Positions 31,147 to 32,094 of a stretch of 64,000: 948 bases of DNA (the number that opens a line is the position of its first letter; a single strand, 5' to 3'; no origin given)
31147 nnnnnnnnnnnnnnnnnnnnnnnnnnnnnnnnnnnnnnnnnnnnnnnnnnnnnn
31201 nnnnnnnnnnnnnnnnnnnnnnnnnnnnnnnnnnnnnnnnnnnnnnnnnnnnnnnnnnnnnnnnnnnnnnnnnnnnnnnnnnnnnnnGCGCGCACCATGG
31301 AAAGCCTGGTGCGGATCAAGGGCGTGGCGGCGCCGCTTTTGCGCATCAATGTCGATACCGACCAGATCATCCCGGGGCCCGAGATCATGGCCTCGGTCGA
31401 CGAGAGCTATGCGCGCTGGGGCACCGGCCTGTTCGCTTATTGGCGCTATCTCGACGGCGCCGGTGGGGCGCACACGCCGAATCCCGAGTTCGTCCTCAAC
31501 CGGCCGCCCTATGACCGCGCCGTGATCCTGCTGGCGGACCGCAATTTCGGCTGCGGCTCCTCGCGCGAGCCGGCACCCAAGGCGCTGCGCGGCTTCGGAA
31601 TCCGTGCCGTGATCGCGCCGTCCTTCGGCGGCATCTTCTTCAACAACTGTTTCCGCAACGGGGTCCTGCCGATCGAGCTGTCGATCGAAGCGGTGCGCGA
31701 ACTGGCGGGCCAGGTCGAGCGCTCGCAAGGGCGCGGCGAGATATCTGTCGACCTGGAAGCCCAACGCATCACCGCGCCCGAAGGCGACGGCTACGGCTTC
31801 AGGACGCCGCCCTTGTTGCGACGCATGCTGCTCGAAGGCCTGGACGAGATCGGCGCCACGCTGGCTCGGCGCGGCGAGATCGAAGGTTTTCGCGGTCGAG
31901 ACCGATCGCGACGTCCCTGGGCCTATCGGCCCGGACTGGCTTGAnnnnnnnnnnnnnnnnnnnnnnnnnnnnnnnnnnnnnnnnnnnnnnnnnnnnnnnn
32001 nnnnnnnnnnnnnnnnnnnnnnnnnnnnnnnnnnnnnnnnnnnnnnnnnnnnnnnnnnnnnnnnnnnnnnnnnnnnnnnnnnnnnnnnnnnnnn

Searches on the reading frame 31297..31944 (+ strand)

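Call 10: search_protein_families(library=pfam, proteins=[window:31297-31944:+])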
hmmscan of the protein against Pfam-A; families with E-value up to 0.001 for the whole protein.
window:31297-31944:+ (215 aa): 1 family
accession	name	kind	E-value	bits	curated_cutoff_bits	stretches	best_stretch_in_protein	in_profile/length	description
PF00694.25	Aconitase_C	-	1.7e-27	96.8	22.8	1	1-129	1-129/131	Aconitase C-terminal domain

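Call 55: search_protein_families(library=ncbifam, proteins=[window:31297-31944:+], max_evalue=1e-10)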
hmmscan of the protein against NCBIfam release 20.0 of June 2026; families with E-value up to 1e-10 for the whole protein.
window:31297-31944:+ (215 aa): 7 families
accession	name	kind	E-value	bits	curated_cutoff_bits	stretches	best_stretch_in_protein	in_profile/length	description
NF002458.0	PRK01641.1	subfamily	5.1e-62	209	167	1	1-209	1-200/202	3-isopropylmalate dehydratase small subunit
TIGR00171.1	leuD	equivalog_domain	6.4e-56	189.2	116.25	1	1-194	1-187/188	3-isopropylmalate dehydratase small subunit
TIGR02087.1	LEUD_arch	subfamily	2e-18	66.6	108.95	1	75-171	48-137/157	LeuD/DmdB family oxidoreductase small subunit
NF040604.2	HacB_Meth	equivalog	6.5e-18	65.1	230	1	77-159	54-128/159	homoaconitase small subunit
NF010629.0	PRK14023.1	equivalog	4.3e-16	59.2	229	1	62-173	40-139/166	homoaconitate hydratase small subunit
NF040625.1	HacB2_Meth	equivalog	1.8e-15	56.8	230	1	73-134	51-112/161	homoaconitase small subunit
TIGR02084.1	leud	equivalog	6.6e-15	55.1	245.85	1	76-155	49-120/156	3-isopropylmalate dehydratase small subunit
